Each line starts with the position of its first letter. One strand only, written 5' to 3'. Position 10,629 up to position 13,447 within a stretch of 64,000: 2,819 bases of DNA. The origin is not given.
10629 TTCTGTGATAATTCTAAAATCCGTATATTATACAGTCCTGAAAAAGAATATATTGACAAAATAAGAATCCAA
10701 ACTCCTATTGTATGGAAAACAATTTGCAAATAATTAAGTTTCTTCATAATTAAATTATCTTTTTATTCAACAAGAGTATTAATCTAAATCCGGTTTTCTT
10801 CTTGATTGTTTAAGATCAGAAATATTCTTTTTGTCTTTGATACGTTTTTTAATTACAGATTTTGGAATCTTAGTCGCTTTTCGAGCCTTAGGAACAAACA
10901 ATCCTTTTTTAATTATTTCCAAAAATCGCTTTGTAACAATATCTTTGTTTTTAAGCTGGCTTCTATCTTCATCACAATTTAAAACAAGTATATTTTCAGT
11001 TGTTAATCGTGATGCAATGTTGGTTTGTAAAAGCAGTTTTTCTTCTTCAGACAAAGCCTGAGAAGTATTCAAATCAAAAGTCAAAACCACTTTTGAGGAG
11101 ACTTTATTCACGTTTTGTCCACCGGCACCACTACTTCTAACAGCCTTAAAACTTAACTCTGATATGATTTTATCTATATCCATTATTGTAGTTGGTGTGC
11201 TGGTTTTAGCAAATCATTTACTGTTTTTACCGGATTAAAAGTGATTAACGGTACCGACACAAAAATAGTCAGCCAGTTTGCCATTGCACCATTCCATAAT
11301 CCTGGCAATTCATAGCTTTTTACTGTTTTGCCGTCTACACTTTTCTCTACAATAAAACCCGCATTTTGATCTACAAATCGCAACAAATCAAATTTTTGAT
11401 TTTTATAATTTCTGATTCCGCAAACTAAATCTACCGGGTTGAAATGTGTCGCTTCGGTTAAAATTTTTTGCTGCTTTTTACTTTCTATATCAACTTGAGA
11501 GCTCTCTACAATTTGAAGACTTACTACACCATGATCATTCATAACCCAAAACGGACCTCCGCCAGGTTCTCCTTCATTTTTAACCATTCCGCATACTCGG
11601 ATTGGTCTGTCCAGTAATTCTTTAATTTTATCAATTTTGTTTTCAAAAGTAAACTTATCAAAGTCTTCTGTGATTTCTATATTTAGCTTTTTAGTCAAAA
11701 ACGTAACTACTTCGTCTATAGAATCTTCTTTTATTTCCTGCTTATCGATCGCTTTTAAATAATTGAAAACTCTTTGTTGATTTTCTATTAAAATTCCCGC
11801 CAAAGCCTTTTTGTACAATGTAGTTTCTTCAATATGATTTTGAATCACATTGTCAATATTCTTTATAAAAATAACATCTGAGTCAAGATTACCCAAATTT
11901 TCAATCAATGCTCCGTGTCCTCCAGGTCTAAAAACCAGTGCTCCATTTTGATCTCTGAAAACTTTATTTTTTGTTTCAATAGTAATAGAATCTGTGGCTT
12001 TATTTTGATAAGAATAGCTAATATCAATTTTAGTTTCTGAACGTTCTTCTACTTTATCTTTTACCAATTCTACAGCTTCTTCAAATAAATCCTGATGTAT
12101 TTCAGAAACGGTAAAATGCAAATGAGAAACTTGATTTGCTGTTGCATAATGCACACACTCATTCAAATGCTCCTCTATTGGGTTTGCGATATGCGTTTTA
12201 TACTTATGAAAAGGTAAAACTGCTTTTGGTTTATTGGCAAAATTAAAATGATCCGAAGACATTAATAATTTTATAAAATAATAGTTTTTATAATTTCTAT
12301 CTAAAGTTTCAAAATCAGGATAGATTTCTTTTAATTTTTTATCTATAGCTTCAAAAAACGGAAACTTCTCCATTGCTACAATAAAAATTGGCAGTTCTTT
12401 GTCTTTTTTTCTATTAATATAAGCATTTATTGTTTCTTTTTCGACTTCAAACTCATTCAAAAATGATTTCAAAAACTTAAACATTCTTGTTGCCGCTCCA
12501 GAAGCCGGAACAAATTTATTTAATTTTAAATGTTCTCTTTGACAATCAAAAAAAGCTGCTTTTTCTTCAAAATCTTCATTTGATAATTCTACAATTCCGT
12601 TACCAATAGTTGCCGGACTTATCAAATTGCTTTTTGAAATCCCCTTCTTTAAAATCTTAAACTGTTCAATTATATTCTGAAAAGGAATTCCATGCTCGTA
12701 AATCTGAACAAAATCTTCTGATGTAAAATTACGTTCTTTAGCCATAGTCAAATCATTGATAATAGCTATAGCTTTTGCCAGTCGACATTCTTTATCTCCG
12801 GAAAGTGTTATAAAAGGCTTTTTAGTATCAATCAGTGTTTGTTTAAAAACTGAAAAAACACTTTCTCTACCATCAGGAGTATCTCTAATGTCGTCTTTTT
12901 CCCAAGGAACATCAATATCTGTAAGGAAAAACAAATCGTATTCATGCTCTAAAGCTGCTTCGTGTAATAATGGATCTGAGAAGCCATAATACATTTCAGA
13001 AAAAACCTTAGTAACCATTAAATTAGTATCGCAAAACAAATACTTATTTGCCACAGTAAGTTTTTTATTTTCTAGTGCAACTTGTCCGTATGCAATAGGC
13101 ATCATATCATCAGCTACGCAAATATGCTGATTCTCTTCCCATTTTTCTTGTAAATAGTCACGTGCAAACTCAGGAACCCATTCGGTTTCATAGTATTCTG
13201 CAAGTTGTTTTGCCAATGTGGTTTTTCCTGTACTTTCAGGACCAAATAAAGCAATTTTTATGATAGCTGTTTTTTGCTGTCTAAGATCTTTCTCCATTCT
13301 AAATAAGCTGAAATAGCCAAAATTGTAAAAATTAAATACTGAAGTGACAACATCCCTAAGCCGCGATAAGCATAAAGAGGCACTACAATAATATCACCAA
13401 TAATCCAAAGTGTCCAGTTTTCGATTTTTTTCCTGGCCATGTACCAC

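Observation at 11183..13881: PnuC transporter coupled to a single ORF fusing a NadR-type riboside kinase domain to a DUF4301 domain with UDP-sugar-pyrophosphorylase-like motifs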

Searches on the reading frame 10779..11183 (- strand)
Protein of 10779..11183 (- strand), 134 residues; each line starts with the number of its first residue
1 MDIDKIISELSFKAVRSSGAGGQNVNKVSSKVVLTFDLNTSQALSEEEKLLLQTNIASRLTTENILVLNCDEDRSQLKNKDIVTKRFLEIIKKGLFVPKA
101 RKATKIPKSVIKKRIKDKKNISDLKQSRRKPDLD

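Call 3: search_protein_families(library=pfam, proteins=[window:10779-11183:-], max_evalue=0.01)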
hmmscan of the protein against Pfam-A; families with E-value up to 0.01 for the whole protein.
window:10779-11183:- (134 aa): 1 family
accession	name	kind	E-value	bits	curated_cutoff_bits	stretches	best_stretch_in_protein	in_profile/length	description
PF00472.26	RF-1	-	1.7e-16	60.6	35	1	8-128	10-101/116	RF-1 domain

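Call 4: search_protein_families(library=ncbifam, proteins=[window:10779-11183:-], max_evalue=0.01)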
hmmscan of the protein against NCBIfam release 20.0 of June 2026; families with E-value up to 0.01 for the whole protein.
window:10779-11183:- (134 aa): 5 families
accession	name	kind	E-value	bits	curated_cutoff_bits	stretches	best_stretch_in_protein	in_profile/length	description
NF006718.0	PRK09256.1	equivalog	3.2e-35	120.8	100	1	8-132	15-138/140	alternative ribosome rescue aminoacyl-tRNA hydrolase ArfB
TIGR00020.2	prfB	exception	4.3e-09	35.9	370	1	8-85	227-279/353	peptide chain release factor 2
NF001859.2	PRK00591.1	equivalog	4e-08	32.7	400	1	8-82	214-263/347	peptide chain release factor 1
TIGR00019.1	prfA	equivalog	4.1e-07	29.3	423.25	1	8-36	222-250/361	peptide chain release factor 1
TIGR03072.1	release_prfH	equivalog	4.1e-06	26.5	166.65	1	8-35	106-133/200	peptide chain release factor H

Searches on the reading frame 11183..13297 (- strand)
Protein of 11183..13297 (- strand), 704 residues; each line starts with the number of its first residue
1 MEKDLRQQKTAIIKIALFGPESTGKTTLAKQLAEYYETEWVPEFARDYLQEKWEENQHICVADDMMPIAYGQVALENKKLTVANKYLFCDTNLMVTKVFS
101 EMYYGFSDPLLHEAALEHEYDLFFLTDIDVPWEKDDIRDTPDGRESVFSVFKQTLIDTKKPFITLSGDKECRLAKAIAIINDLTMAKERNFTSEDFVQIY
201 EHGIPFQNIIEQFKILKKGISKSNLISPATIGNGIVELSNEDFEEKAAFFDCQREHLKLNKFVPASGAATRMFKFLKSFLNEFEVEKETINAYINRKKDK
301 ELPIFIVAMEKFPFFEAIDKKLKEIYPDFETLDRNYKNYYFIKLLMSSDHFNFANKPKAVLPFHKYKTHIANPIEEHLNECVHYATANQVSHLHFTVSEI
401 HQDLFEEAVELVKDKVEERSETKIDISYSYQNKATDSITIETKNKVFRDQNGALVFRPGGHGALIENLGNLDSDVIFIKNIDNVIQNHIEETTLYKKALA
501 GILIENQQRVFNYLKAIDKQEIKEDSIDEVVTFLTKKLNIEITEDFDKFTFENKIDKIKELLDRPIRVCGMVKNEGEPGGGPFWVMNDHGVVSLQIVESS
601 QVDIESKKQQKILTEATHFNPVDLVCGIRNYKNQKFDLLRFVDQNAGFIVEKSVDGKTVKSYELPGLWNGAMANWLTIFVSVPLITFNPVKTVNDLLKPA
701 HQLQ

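Call 3: search_protein_families(library=pfam, proteins=[window:11183-13297:-], max_evalue=0.01)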
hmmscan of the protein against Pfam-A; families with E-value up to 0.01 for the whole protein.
window:11183-13297:- (704 aa): 4 families
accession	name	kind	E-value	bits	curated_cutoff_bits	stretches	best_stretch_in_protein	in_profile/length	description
PF14134.11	DUF4301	-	2.4e-200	667.2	27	1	193-702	2-507/507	Domain of unknown function (DUF4301)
PF13521.12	AAA_28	-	4.2e-38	131.6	27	1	14-170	1-162/164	AAA domain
PF00004.35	AAA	-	0.00038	21.3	21.2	0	16-38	2-24/131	ATPase family associated with various cellular activities (AAA)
PF20720.3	nSTAND3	-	0.0044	17.2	27.2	0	16-66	21-75/155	Novel STAND NTPase 3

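Call 4: search_protein_families(library=ncbifam, proteins=[window:11183-13297:-], max_evalue=0.01)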
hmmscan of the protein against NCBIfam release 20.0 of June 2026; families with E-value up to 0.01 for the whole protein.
window:11183-13297:- (704 aa): 4 families
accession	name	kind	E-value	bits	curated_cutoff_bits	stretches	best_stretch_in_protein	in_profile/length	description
TIGR01526.1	nadR_NMN_Atrans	equivalog_domain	2.8e-28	99.1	341.15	1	14-169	164-320/325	nicotinamide-nucleotide adenylyltransferase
NF005988.0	PRK08099.1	equivalog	2.8e-21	76.1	201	1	13-185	232-407/411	multifunctional transcriptional regulator/nicotinamide-nucleotide adenylyltransferase/ribosylnicotinamide kinase NadR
NF009090.0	PRK12426.1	equivalog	0.0011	18.6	226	1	435-542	8-113/185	elongation factor P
NF005576.0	PRK07261.1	equivalog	0.0027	17.5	224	1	13-64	1-51/171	DNA topology modulation protein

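Call 7: search_solved_structures(query=window:11183-13297:-, max_evalue=1, show_alignments=3)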
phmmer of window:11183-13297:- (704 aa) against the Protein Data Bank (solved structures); distinct sequences matched with E-value up to 1: 7.
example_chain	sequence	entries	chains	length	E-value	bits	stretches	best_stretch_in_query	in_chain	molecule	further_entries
9x6f_A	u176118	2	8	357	1.3e-20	76.6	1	9-153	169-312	Nicotinamide-nucleotide adenylyltransferase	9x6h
8x7f_A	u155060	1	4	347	1.9e-13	52.9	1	14-182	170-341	Trifunctional NAD biosynthesis/regulator protein NadR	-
1lw7_A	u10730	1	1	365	1.1e-10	43.8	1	15-168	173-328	TRANSCRIPTIONAL REGULATOR NADR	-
6gye_A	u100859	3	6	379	7.8e-06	27.8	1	15-123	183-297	Nicotinamide-nucleotide adenylyltransferase NadR family / Ribosylnicotinamide kinase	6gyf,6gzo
3cmu_A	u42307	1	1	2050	0.29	12.7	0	15-33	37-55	Protein recA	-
3cmt_A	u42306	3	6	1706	0.32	12.5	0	15-33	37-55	Protein recA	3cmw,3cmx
3cmv_A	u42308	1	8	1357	0.49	11.9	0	15-33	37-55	Protein recA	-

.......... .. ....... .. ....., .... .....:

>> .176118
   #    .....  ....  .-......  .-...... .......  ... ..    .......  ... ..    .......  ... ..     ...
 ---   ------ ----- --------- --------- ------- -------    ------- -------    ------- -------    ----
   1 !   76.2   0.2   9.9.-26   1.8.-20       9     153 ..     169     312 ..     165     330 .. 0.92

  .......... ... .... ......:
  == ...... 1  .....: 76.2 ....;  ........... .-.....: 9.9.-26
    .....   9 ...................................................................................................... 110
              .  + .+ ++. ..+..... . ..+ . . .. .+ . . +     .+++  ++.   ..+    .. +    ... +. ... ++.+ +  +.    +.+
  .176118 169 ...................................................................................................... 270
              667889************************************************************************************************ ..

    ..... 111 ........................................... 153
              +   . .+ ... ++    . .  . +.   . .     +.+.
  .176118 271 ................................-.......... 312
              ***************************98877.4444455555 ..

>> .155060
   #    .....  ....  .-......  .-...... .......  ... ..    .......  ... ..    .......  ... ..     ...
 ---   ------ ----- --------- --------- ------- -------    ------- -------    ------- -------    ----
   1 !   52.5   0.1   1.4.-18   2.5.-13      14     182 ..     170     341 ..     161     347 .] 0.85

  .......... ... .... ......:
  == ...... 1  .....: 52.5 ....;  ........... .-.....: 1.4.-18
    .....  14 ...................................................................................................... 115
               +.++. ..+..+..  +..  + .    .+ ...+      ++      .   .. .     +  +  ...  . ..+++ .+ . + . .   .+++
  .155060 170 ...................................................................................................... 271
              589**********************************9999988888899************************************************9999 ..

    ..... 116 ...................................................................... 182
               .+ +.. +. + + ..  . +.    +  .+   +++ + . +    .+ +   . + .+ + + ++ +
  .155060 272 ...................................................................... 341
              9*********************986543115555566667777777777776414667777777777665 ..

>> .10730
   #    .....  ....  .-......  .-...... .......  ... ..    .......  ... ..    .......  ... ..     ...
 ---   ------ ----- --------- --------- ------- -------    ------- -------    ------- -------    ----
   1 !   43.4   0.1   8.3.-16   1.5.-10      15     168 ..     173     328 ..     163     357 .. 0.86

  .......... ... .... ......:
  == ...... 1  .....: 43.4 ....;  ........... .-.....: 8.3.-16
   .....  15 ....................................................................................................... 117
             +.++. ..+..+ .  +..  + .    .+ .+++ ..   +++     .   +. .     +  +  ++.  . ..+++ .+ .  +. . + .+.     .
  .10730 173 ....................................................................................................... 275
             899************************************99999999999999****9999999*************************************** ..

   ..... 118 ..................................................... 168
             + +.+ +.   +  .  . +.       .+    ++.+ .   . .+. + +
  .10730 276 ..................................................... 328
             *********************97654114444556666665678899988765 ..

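Call 82: predict_structure(alignment_id=A5)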
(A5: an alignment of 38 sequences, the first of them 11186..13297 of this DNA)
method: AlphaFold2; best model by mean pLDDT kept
length: 704 residues; sequences in the alignment: 38
mean_pLDDT: 90.2   pTM: 0.83
mean pLDDT of the five models: 90.2, 89.8, 89.6, 88.1, 87.5
residues with pLDDT >= 90: 480; 70-90: 194; 50-70: 27; < 50: 3
segments of 3 or more residues with pLDDT < 50: none
pLDDT, mean of each block of 10 residues (from residue 1): 71 91 86 96 90 88 92 93 93 90 90 92 84 61 74 93 91 95 93 95 92 90 91 93 97 93 85 93 93 94 96 95 94 95 95 94 91 95 91 93 94 95 95 90 90 89 86 94 88 96 97 96 91 92 89 94 95 73 88 87 91 84 93 93 85 85 81 88 90 91 78
secondary structure, 60 per line:
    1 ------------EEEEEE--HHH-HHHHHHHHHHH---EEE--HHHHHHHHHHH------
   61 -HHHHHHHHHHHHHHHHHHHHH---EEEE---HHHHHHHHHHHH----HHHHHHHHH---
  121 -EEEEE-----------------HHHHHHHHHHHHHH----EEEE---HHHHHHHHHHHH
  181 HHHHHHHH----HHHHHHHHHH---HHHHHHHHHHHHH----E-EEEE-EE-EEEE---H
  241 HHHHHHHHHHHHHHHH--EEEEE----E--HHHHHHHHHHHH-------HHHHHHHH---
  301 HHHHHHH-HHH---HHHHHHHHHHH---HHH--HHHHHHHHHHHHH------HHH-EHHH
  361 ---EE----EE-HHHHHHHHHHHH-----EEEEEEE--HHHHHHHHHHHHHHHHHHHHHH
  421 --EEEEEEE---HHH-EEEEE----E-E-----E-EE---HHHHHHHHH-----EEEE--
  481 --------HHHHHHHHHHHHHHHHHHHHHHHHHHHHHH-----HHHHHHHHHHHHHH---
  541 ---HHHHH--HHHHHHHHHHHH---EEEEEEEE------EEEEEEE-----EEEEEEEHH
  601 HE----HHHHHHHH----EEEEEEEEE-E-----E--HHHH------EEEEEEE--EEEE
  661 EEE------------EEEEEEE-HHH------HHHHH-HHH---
elements in order (helices of 4 or more, strands of 3 or more residues): E13-18 H25-35 E39-41 H44-54 H62-82 E86-89 H93-104 H109-117 E122-126 H144-157 E162-165 H169-188 H193-202 H206-218 E225-228 E233-236 H240-256 E259-263 H271-282 H290-297 H301-307 H315-325 H334-346 H373-384 E390-396 H399-420 E423-429 E437-441 H461-469 E475-478 H489-518 H524-537 H544-548 H551-562 E566-573 E580-586 E592-598 H607-614 E619-627 H638-641 E648-654 E657-663 E676-682 H693-697
